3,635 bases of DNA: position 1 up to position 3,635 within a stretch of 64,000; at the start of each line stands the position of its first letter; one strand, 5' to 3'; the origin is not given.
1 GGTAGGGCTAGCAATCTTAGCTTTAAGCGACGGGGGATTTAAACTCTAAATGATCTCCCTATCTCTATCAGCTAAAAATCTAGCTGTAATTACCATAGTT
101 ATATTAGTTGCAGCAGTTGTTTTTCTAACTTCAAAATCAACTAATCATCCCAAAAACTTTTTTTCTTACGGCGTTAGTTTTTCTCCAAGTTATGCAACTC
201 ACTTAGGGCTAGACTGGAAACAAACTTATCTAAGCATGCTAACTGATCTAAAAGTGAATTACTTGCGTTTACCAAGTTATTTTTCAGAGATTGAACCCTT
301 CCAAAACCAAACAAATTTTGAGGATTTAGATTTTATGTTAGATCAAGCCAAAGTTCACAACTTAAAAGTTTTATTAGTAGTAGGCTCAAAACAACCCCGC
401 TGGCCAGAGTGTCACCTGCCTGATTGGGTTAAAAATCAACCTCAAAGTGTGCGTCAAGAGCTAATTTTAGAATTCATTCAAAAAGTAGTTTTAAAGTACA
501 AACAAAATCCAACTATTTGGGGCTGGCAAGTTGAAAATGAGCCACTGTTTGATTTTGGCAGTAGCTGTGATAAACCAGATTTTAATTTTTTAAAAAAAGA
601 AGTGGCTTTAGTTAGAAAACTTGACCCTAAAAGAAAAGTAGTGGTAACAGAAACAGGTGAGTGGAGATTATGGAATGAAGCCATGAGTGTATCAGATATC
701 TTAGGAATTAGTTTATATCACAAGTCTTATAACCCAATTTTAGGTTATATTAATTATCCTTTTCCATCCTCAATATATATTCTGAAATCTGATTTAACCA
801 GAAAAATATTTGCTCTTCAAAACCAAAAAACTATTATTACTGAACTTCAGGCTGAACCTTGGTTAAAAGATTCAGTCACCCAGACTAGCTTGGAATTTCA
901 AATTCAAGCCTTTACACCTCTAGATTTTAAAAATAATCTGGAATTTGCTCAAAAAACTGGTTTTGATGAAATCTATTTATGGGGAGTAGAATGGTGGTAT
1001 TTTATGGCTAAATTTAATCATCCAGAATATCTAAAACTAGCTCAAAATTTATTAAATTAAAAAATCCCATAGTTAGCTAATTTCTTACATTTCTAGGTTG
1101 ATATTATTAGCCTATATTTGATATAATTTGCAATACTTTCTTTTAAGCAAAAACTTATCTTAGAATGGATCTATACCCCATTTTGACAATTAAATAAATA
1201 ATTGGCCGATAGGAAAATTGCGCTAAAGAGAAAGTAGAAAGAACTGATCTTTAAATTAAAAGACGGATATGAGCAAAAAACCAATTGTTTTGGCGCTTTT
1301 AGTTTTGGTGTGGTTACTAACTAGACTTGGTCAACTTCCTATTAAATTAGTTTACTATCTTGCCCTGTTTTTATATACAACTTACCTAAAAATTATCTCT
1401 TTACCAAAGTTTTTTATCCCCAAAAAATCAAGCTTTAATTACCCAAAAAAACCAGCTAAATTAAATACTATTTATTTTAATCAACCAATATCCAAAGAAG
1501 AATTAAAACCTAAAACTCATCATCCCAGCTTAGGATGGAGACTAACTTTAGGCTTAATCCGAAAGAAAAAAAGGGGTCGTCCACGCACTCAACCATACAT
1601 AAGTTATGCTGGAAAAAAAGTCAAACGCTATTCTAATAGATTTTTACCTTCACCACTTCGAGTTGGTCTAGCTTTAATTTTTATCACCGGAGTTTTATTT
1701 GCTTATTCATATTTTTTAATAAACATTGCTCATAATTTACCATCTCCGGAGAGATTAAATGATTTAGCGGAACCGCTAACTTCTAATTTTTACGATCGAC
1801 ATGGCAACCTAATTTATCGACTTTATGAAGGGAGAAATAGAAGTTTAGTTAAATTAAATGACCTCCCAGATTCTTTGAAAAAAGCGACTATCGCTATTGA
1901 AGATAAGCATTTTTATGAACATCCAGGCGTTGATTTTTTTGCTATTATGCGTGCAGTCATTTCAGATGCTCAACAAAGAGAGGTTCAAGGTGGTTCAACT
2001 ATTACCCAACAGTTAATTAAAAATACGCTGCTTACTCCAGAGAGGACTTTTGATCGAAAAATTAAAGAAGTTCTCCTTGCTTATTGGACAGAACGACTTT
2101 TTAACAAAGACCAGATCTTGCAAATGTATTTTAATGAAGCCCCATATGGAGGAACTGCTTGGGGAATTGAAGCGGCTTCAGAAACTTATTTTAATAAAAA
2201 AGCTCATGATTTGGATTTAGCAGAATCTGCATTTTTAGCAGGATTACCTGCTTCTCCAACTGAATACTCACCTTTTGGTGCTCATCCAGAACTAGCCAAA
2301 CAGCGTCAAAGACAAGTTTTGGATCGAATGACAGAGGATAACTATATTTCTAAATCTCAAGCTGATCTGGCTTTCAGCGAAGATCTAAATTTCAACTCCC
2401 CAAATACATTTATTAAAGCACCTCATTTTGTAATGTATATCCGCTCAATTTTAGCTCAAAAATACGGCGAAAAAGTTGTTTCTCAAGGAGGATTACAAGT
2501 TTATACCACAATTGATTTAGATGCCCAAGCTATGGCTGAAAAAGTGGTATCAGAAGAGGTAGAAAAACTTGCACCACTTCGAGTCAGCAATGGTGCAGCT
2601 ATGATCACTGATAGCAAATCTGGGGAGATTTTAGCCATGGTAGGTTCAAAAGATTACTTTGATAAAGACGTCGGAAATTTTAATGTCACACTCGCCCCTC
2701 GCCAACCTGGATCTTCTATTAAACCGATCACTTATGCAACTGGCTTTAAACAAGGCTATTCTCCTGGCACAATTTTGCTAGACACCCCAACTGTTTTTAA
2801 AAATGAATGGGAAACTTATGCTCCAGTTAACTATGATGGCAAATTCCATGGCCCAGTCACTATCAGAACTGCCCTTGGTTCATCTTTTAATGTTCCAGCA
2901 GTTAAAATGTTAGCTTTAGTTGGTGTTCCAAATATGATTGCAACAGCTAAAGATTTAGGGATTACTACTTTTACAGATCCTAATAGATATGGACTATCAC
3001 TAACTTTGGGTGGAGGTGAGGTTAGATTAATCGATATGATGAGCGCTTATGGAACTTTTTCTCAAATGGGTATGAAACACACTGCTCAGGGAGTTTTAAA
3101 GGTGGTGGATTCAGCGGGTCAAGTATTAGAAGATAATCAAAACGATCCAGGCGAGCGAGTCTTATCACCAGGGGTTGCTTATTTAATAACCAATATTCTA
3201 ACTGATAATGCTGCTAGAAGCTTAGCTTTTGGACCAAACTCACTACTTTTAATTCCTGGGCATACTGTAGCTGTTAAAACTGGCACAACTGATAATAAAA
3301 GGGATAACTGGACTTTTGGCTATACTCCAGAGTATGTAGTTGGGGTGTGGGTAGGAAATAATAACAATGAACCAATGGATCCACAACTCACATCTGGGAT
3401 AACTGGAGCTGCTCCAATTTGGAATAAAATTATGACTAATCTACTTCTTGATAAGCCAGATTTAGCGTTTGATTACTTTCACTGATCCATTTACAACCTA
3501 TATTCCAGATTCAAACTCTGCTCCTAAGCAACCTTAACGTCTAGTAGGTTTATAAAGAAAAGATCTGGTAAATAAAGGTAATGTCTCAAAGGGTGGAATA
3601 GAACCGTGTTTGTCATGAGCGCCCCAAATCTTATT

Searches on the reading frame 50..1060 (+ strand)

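Call 53: search_protein_families(library=pfam, proteins=[window:50-1060:+], max_evalue=0.0001)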
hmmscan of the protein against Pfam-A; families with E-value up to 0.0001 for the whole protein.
window:50-1060:+ (336 aa): 2 families
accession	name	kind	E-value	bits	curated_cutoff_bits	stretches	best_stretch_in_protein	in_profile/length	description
PF02449.21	Glyco_hydro_42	-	1.3e-07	31.8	21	1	61-176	16-153/376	Beta-galactosidase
PF00331.26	Glyco_hydro_10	-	3.7e-05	23.5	22.1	1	79-170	48-134/311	Glycosyl hydrolase family 10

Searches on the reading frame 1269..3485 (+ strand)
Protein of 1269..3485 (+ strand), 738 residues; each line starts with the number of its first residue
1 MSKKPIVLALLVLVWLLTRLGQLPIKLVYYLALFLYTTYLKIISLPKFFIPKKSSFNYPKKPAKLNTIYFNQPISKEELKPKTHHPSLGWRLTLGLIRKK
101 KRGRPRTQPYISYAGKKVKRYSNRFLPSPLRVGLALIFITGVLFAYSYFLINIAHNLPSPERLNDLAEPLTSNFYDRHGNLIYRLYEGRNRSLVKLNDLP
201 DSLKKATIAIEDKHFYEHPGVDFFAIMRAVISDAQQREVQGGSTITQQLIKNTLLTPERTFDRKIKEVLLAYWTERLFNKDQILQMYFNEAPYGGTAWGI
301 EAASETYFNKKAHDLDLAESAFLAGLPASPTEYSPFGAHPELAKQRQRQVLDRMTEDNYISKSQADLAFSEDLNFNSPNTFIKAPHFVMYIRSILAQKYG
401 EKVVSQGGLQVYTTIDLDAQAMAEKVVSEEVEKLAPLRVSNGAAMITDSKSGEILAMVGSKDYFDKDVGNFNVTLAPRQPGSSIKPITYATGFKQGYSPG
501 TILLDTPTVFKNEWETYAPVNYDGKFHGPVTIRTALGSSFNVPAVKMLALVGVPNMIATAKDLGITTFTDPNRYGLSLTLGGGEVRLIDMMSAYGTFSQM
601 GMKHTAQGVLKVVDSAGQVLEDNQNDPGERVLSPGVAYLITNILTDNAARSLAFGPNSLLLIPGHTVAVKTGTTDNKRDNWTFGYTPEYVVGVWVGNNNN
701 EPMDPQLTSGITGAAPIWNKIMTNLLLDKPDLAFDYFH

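Call 53: search_protein_families(library=pfam, proteins=[window:1269-3485:+], max_evalue=0.0001)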
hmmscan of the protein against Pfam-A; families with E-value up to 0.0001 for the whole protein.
window:1269-3485:+ (738 aa): 2 families
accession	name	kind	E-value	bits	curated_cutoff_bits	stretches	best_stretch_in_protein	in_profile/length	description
PF00912.28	Transgly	-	3.3e-63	212.7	27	1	179-354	2-177/178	Transglycosylase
PF00905.27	Transpeptidase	-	2.5e-20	73.3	22.1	1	442-722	1-298/299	Penicillin binding protein transpeptidase domain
